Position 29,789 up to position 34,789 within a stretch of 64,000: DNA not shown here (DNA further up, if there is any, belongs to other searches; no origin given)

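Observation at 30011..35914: Polymorphic-toxin-like organisation: transglutaminase-fold giant protein with a compositionally foreign C-terminal module followed by a SUKH-like immunity candidate and small ORFs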

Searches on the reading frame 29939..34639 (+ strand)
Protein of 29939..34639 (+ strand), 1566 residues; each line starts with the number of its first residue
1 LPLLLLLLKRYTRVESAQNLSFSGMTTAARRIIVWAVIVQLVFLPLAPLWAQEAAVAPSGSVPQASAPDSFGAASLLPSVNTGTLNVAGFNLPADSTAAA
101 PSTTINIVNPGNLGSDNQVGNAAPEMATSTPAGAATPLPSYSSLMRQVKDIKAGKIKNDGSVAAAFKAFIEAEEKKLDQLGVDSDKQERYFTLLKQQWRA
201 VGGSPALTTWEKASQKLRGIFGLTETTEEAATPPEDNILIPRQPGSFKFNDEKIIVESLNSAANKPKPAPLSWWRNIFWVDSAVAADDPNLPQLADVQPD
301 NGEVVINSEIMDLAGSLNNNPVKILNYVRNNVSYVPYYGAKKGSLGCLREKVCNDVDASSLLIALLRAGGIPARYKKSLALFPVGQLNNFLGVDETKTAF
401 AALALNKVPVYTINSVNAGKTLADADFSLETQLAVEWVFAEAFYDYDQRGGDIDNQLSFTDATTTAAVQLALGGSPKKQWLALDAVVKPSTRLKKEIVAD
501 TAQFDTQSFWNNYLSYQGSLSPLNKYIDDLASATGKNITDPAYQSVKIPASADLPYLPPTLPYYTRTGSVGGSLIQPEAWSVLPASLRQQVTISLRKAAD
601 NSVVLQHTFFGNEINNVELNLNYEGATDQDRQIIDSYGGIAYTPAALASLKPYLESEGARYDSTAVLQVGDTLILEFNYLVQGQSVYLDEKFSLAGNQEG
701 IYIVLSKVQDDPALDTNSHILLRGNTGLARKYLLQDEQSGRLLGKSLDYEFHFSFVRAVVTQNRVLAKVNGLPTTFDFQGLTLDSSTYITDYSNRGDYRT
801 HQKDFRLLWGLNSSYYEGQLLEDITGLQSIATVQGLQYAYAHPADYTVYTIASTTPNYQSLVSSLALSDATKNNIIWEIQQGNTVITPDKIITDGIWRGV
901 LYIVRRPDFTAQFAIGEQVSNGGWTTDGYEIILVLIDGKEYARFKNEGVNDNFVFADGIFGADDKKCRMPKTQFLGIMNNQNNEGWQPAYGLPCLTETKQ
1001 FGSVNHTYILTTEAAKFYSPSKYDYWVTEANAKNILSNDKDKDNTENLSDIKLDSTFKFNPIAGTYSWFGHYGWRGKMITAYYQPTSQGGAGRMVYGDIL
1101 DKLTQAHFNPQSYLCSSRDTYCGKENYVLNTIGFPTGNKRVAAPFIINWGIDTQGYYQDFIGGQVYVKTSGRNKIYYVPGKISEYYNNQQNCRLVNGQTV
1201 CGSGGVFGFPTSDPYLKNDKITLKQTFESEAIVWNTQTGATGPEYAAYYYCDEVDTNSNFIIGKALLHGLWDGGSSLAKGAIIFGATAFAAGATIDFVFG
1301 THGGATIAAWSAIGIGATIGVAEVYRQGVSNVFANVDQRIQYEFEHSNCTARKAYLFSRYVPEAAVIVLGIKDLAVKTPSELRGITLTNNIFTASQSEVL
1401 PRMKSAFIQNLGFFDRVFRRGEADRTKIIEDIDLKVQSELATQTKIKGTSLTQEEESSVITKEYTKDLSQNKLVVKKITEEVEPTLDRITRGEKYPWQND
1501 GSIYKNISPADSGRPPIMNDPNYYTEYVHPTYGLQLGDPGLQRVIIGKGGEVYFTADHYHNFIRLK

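Call 3: search_protein_families(library=pfam, proteins=[window:29939-34639:+], max_evalue=1)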
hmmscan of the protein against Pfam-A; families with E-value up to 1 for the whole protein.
window:29939-34639:+ (1566 aa): 3 families
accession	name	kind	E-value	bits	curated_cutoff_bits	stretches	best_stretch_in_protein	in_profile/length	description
PF01841.26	Transglut_core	-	1.5e-06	28.9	23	1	320-375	17-74/108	Transglutaminase-like superfamily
PF00545.25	Ribonuclease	-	4.1e-06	27.7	24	1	1467-1565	7-97/98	ribonuclease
PF08310.17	LGFP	-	0.00017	22.3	22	2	1150-1189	11-48/53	LGFP repeat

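Call 4: search_protein_families(library=ncbifam, proteins=[window:29939-34639:+], max_evalue=1)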
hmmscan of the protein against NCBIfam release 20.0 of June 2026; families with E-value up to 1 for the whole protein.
window:29939-34639:+ (1566 aa): 0 families

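Call 10: find_homologous_proteins(query=window:29939-34636:+, max_evalue=0.00001)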
Query window:29939-34636:+ (1566 aa): 119 proteins with E <= 0.00001 among 8000 candidates.
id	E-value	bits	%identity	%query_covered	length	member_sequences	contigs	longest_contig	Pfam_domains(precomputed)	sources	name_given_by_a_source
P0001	0.0e+0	1492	50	91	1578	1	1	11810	PF08310.18,PF01841.26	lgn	-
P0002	0.0e+0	1359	46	91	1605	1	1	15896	PF01841.26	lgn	-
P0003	0.0e+0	1278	47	87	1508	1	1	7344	PF01841.26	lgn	-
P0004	0.0e+0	1115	47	76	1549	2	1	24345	PF14436.12,PF01841.26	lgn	-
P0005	0.0e+0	1082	44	80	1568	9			PF14436.12,PF01841.26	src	-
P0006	0.0e+0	1062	49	71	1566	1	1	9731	PF08310.18,PF01841.26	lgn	-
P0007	0.0e+0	1055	40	88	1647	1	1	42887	-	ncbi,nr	ncbi:MAG: transglutaminase family protein [bacterium]|nr:transglutaminase family protein [bacterium]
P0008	0.0e+0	1047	46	79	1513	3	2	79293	PF08310.18,PF01841.26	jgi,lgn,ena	jgi:hypothetical protein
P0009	0.0e+0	1039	48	70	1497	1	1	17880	PF01841.26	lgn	-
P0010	0.0e+0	1032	51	64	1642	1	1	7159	PF01841.26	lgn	-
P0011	0.0e+0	1030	45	80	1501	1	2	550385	PF01841.26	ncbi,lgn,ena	-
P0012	0.0e+0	1027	48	70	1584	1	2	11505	PF08310.18,PF01841.26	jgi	jgi:Transglutaminase-like superfamily/LGFP repeat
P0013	0.0e+0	1014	44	76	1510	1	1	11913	PF01841.26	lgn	-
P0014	2.3e-285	968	40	84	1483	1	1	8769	-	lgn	-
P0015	4.7e-277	941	43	74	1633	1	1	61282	PF01841.26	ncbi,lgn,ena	-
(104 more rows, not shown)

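Call 16: find_encoding_contigs(protein=P0001, flank=5000, max_places=2)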
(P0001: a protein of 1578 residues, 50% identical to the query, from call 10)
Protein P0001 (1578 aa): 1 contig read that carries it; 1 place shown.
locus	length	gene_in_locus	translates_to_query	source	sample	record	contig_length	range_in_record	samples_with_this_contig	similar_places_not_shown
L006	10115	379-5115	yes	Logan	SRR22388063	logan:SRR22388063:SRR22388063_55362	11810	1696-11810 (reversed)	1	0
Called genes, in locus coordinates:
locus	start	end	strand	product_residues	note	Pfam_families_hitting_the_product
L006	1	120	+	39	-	?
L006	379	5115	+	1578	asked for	PF01841:Transglut_core (weak), PF08310:LGFP (faint)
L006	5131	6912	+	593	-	PF06271:RDD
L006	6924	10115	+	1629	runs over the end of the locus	?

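Call 17: find_encoding_contigs(protein=P0002, flank=5000, max_places=2)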
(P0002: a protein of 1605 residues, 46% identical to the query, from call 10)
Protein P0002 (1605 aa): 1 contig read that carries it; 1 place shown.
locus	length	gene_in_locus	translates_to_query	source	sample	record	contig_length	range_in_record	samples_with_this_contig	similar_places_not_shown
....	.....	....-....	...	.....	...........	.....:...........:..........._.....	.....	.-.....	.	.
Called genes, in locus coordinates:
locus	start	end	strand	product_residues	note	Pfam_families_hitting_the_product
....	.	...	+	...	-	?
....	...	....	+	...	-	-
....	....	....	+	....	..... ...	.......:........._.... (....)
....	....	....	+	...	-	-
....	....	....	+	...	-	-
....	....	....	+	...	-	-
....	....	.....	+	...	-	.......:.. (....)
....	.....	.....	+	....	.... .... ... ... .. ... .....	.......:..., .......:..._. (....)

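Call 18: find_encoding_contigs(protein=P0004, flank=5000, max_places=2)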
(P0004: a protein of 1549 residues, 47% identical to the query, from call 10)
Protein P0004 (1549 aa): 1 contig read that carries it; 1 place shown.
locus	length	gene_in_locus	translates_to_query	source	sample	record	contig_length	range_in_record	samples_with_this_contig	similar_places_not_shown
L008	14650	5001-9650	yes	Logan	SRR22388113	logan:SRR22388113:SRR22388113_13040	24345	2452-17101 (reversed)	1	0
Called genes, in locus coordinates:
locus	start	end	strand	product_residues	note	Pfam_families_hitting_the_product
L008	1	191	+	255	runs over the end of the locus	PF02096:60KD_IMP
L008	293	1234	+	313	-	-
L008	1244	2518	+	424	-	PF04932:Wzy_C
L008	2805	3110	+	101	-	PF00166:Cpn10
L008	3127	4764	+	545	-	PF00118:Cpn60_TCP1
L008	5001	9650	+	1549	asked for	PF01841:Transglut_core (weak), PF14436:EndoU_bacteria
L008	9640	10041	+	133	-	-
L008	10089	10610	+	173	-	PF06271:RDD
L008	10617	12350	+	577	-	PF13644:DKNYY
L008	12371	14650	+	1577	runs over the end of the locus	?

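Call 19: find_encoding_contigs(protein=P0008, flank=5000, max_places=2)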
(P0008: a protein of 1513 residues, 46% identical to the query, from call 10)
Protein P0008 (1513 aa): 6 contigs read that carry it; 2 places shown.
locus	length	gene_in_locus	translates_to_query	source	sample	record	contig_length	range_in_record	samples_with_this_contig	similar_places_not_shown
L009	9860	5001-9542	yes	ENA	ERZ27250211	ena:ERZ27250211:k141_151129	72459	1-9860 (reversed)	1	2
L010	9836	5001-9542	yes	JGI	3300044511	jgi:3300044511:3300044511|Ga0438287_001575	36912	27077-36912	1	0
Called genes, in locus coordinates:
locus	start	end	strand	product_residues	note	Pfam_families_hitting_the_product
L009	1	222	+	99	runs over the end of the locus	PF05239:PRC (weak)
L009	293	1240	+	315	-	-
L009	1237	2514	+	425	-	PF04932:Wzy_C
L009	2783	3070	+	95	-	PF00166:Cpn10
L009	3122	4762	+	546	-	PF00118:Cpn60_TCP1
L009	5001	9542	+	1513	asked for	PF01841:Transglut_core (weak), PF08310:LGFP (faint)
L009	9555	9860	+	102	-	?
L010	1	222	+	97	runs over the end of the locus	PF05239:PRC (weak)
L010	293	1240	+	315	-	-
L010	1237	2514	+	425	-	PF04932:Wzy_C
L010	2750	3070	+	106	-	PF00166:Cpn10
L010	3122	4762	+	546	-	PF00118:Cpn60_TCP1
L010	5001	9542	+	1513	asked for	PF01841:Transglut_core (weak), PF08310:LGFP (faint)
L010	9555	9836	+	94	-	?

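Call 65: find_encoding_contigs(protein=P0006, flank=5000, max_places=2)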
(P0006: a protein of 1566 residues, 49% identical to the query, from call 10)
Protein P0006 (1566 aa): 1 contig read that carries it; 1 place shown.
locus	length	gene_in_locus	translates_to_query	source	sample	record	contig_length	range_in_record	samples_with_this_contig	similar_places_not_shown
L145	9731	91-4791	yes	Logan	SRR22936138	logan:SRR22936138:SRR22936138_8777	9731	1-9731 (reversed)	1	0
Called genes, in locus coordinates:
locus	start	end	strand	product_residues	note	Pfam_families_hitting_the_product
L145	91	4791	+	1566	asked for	PF01841:Transglut_core, PF08310:LGFP (weak)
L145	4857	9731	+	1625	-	?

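Call 66: find_encoding_contigs(protein=P0003, flank=5000, max_places=2)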
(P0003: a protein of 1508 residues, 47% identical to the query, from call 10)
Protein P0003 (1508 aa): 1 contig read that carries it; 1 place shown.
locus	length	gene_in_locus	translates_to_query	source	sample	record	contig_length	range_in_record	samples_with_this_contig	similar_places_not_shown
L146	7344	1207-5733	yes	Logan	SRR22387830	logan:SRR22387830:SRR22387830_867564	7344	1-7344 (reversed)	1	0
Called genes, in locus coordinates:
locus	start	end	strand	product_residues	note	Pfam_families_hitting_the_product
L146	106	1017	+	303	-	PF00231:ATP-synt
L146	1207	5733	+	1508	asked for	PF01841:Transglut_core (weak)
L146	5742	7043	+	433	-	-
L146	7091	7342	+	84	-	?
